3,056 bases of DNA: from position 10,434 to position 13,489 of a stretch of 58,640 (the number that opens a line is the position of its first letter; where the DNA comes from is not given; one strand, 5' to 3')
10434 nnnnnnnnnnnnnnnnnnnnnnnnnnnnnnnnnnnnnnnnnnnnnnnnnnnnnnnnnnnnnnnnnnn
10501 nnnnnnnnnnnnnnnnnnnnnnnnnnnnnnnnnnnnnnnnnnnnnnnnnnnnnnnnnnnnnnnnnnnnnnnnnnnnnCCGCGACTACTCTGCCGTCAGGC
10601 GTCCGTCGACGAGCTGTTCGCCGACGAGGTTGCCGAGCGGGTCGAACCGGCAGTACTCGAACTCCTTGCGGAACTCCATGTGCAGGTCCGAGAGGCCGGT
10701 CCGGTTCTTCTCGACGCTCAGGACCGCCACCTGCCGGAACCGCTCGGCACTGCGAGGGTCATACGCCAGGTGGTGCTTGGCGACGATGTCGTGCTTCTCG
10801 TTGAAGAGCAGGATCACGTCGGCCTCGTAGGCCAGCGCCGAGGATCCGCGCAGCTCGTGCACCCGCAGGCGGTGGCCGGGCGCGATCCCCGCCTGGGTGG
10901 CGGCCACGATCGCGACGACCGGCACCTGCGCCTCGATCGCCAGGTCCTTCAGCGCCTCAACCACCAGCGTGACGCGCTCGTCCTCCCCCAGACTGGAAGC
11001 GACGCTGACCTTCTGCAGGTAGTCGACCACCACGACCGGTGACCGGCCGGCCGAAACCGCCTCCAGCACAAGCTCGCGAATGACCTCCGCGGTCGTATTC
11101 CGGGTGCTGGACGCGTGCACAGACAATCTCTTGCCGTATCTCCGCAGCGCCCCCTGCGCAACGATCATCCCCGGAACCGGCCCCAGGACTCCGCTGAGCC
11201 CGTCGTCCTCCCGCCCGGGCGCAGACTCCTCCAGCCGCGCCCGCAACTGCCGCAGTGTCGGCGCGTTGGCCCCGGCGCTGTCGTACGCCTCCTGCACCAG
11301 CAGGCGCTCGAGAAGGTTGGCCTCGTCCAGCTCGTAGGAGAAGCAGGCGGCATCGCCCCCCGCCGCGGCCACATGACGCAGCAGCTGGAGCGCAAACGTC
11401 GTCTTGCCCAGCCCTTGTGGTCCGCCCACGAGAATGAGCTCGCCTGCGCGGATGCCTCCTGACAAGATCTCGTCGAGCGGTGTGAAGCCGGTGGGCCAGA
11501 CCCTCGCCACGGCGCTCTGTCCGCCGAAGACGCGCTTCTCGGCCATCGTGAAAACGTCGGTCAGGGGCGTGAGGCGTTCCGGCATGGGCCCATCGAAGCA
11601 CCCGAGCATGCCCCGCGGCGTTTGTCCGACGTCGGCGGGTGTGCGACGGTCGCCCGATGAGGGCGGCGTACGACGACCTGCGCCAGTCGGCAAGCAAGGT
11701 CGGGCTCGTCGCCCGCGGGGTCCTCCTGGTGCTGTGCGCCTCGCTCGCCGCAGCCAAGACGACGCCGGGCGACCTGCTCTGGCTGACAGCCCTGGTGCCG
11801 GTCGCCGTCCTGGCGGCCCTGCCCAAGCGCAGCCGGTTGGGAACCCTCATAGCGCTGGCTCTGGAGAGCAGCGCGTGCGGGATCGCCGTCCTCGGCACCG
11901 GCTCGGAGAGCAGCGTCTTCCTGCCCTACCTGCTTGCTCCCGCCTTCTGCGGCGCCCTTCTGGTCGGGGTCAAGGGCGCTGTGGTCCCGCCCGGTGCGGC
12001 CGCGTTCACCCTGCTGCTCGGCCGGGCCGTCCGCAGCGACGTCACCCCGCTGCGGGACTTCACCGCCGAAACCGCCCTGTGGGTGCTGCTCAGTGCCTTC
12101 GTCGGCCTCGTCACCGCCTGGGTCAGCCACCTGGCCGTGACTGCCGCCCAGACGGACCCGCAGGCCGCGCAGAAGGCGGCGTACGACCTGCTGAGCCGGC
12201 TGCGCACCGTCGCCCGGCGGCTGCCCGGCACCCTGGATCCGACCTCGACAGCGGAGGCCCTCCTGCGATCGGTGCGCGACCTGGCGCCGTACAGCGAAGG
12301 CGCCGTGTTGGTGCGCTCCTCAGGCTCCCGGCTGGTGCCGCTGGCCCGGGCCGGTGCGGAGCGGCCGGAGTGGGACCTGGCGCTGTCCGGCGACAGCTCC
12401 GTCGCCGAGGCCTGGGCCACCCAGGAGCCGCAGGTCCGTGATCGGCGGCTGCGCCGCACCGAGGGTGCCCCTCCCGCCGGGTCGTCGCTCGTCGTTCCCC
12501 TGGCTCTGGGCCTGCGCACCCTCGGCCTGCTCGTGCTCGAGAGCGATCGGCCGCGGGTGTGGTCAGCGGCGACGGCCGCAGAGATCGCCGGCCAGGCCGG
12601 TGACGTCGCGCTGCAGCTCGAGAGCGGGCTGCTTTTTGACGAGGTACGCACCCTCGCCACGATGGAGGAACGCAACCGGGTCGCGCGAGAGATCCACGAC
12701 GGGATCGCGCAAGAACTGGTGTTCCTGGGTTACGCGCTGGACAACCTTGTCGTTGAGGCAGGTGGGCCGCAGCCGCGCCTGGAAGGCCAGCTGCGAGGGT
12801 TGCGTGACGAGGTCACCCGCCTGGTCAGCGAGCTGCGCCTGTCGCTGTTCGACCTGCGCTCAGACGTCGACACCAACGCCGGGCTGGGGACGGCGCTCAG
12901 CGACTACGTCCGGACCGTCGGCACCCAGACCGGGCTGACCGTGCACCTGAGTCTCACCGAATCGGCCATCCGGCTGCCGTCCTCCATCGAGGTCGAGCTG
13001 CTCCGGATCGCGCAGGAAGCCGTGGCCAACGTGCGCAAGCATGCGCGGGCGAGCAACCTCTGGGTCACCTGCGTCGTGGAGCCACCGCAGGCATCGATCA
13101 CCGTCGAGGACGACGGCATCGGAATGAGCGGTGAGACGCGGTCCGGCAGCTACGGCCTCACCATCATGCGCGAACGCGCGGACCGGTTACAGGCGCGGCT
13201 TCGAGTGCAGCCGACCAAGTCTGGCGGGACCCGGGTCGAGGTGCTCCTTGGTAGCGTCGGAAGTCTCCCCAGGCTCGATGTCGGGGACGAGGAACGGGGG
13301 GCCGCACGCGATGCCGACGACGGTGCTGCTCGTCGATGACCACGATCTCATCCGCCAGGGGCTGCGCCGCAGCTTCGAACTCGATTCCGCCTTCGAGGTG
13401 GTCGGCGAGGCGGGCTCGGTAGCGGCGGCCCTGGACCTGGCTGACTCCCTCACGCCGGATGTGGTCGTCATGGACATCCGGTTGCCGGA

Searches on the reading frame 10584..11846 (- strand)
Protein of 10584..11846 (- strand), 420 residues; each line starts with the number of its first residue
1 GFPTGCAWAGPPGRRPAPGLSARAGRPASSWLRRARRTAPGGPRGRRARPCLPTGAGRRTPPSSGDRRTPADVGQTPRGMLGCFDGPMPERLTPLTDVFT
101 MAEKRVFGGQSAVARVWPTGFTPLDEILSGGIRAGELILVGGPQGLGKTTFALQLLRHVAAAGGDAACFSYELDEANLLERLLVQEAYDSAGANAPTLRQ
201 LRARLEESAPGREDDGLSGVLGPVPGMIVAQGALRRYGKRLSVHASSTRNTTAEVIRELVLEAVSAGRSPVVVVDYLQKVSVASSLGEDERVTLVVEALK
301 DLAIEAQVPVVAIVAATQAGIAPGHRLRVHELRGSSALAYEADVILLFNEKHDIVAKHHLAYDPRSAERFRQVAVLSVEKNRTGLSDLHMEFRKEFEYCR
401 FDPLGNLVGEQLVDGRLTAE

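Call 45: search_protein_families(library=pfam, proteins=[window:10584-11846:-], max_evalue=0.001)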
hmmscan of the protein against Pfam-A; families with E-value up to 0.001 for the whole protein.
window:10584-11846:- (420 aa): 5 families
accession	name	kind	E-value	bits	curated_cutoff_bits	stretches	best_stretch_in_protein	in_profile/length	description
PF03796.21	DnaB_C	-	9.7e-25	87.8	27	2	246-396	107-250/255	DnaB-like helicase C terminal domain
PF13481.12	AAA_25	-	2e-10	41.1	27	1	120-313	18-187/195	AAA domain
PF06745.19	ATPase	-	1.4e-07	31.6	26.6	1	118-176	2-61/231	KaiC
PF13191.12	AAA_16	-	6.3e-07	30.5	32.6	1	132-284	19-148/167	AAA ATPase domain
PF13401.12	AAA_22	-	0.00034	21.4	27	0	136-311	6-119/130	AAA domain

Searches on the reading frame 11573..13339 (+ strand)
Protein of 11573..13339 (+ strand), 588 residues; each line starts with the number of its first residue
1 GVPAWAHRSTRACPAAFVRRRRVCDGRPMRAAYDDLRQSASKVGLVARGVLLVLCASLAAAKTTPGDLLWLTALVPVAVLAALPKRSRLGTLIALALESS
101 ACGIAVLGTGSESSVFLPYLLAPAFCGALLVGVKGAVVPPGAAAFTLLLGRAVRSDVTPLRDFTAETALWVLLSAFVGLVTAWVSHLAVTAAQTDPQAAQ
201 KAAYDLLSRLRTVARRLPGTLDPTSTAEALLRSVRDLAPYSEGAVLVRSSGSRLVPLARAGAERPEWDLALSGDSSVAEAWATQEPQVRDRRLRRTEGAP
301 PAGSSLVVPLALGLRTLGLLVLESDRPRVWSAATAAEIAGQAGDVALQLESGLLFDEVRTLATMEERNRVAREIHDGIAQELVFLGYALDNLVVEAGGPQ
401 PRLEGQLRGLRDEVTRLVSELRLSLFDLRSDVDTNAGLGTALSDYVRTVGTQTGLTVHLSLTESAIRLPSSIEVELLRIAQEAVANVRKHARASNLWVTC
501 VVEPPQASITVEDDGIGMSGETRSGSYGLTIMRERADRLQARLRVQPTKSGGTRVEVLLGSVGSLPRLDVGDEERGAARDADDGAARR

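Call 45: search_protein_families(library=pfam, proteins=[window:11573-13339:+], max_evalue=0.001)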
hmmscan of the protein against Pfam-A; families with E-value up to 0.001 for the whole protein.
window:11573-13339:+ (588 aa): 5 families
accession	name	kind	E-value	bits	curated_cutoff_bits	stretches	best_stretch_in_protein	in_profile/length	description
PF07730.19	HisKA_3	-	8.4e-11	42.7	24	1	366-431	1-66/68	Histidine kinase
PF02518.31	HATPase_c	-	1e-10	42.5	26.4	1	473-559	3-107/111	Histidine kinase-, DNA gyrase B-, and HSP90-like ATPase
PF13492.12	GAF_3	-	1.9e-09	38.4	27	1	226-350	5-128/129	GAF domain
PF13185.12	GAF_2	-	1.5e-05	25.7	28.6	1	221-345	2-131/136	GAF domain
PF01590.32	GAF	-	0.00037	21.5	22.4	0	222-333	1-117/133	GAF domain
